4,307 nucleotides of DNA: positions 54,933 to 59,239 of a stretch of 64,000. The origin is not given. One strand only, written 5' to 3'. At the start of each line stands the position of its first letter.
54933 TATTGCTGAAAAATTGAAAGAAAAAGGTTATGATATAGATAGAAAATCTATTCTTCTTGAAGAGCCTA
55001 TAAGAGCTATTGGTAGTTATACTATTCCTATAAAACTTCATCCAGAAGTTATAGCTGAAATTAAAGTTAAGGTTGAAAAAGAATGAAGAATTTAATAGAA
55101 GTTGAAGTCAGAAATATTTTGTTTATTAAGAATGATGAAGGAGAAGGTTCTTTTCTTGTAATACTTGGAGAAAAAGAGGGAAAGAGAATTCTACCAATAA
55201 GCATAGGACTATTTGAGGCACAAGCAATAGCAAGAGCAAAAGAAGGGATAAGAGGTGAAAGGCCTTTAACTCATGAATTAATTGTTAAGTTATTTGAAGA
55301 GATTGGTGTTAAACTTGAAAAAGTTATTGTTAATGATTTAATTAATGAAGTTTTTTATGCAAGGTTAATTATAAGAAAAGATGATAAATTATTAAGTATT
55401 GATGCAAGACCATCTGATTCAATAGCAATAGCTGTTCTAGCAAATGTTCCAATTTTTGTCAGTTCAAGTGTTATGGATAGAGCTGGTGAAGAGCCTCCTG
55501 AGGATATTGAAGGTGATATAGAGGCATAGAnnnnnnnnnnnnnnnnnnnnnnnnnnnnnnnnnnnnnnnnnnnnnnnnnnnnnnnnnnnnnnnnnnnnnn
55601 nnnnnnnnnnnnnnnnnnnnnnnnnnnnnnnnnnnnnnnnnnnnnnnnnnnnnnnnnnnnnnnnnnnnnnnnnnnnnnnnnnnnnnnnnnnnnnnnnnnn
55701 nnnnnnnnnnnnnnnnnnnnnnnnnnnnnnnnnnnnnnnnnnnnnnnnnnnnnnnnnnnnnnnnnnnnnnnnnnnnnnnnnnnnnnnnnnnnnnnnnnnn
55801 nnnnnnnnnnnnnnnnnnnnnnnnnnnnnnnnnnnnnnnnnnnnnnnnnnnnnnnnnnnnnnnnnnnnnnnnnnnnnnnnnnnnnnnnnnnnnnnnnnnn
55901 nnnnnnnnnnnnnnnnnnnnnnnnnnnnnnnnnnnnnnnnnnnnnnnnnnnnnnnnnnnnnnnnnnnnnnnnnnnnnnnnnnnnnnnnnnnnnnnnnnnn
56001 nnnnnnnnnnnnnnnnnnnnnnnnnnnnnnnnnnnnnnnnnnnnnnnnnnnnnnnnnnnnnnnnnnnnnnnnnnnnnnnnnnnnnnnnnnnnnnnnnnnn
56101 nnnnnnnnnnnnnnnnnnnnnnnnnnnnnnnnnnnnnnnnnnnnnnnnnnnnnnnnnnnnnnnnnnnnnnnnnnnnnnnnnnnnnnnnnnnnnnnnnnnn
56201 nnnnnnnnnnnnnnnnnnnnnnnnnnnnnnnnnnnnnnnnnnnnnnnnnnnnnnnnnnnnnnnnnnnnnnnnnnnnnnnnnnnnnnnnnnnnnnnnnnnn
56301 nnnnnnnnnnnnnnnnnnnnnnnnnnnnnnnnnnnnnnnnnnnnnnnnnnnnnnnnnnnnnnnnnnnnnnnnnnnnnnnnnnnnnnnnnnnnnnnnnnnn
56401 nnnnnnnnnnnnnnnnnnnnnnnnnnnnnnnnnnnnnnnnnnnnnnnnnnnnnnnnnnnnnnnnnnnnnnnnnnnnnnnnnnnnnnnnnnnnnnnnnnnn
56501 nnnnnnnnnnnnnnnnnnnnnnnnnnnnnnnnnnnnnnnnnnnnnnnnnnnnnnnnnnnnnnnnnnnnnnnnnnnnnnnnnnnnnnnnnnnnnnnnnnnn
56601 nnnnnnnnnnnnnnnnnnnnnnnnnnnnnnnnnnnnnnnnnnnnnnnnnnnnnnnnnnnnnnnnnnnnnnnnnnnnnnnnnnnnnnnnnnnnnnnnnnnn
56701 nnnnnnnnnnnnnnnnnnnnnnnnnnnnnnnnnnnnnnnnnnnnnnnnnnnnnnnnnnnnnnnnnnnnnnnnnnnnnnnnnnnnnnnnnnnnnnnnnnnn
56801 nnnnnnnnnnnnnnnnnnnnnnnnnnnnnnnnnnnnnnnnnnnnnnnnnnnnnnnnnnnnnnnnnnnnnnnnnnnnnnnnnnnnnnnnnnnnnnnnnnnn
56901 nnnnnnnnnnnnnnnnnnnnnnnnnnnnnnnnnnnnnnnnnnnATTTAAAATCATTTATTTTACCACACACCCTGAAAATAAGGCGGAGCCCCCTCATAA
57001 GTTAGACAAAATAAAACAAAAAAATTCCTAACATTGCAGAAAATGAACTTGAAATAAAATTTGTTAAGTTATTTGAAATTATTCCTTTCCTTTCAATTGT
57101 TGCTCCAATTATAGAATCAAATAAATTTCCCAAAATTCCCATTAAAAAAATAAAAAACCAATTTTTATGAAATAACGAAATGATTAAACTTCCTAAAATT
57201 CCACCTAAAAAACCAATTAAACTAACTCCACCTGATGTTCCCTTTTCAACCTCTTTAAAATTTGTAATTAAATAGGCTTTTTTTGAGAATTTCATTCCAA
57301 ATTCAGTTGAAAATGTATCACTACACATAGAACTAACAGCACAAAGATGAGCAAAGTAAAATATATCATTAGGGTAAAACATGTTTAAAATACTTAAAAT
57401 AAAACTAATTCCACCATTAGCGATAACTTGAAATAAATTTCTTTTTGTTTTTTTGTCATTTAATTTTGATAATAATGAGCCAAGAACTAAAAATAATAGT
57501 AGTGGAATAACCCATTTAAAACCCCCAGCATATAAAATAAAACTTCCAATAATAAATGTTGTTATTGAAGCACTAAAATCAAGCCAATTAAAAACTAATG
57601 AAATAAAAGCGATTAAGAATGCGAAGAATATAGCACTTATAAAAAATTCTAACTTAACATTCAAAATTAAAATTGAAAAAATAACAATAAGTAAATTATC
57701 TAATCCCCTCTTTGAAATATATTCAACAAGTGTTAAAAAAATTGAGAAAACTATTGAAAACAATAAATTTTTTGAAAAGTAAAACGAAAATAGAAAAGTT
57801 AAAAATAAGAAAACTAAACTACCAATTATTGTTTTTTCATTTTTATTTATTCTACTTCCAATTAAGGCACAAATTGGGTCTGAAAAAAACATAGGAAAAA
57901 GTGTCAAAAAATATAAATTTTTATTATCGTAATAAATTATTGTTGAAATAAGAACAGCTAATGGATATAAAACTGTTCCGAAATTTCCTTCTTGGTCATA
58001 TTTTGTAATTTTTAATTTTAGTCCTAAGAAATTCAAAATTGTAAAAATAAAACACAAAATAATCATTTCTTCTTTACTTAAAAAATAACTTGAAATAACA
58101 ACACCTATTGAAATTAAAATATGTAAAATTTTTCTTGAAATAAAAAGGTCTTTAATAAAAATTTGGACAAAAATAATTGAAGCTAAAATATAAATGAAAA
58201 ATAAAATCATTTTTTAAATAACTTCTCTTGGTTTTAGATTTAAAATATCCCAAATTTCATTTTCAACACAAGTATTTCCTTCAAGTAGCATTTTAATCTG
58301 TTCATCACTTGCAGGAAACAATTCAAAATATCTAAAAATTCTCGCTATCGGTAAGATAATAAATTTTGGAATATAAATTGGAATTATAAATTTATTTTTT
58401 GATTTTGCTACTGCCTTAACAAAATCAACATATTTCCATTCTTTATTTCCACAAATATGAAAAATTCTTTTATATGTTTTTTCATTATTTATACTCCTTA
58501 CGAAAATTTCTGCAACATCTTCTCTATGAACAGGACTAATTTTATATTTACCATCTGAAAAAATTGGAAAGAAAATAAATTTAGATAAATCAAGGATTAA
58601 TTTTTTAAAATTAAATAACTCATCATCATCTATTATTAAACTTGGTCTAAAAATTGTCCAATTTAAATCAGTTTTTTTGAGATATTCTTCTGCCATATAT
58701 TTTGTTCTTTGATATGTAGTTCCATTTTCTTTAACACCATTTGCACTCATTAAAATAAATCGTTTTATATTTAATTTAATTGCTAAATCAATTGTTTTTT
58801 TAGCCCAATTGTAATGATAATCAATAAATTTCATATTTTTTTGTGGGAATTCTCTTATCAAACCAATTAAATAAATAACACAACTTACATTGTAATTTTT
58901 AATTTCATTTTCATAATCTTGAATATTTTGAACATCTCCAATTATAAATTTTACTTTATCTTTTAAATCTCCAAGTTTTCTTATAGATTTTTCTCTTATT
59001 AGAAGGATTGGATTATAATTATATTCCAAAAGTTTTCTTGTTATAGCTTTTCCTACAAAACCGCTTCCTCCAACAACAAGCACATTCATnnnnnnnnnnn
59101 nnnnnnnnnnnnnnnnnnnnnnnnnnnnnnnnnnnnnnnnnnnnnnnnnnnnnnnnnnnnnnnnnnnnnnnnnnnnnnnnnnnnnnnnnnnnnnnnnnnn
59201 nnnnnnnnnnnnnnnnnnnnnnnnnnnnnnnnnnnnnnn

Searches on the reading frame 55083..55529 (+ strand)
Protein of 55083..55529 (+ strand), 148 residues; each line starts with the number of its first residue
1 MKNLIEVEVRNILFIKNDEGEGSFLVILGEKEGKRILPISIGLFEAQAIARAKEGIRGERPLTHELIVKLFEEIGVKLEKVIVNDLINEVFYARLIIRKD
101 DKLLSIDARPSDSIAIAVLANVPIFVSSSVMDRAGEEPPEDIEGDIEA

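Call 70: search_protein_families(library=pfam, proteins=[window:55083-55529:+], max_evalue=0.00001)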
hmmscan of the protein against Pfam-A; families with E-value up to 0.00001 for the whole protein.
window:55083-55529:+ (148 aa): 1 family
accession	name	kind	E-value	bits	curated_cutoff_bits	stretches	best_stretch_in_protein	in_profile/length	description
PF02577.19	BFN_dom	-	2.3e-36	124.4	27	1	26-136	1-109/112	Bifunctional nuclease domain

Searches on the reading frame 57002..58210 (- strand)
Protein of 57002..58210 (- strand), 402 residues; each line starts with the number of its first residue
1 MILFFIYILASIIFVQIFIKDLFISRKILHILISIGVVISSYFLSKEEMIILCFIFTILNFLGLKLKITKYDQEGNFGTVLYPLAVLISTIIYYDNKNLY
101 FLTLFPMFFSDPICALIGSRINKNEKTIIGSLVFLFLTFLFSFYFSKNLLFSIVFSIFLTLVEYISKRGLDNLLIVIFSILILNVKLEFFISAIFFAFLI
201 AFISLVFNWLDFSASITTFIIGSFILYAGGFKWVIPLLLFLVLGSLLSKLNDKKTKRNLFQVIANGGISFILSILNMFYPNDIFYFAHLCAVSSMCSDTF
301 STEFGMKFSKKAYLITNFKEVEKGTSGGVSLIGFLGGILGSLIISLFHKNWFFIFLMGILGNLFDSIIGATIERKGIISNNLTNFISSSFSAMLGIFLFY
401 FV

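Call 70: search_protein_families(library=pfam, proteins=[window:57002-58210:-], max_evalue=0.00001)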
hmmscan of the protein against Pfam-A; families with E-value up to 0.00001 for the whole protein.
window:57002-58210:- (402 aa): 1 family
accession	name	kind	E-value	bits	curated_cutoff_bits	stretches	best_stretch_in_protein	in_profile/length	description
PF01940.21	DUF92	-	4.2e-42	144.7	27.5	1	196-390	2-249/251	Integral membrane protein DUF92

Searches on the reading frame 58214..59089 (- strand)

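Call 70: search_protein_families(library=pfam, proteins=[window:58214-59089:-], max_evalue=0.00001)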
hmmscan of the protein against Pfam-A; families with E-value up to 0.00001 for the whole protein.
window:58214-59089:- (291 aa): 6 families
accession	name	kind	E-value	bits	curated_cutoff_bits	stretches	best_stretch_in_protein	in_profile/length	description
PF13460.12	NAD_binding_10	-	6.7e-22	78.7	27.2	1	7-202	1-183/184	NAD(P)H-binding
PF01370.27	Epimerase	-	6.5e-15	55.6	20.9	1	3-211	1-238/240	NAD dependent epimerase/dehydratase family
PF01073.25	3Beta_HSD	-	5.6e-09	35.9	22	1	4-120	1-120/280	3-beta hydroxysteroid dehydrogenase/isomerase family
PF07993.18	NAD_binding_4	-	5.9e-09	35.9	20.1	0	112-154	163-209/258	Male sterility protein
PF02719.21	Polysacc_synt_2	-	1.9e-08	34.3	20.2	1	3-141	1-153/293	Polysaccharide biosynthesis protein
PF04321.23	RmlD_sub_bind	-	7.7e-07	28.9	27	0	124-232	123-232/287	RmlD substrate binding domain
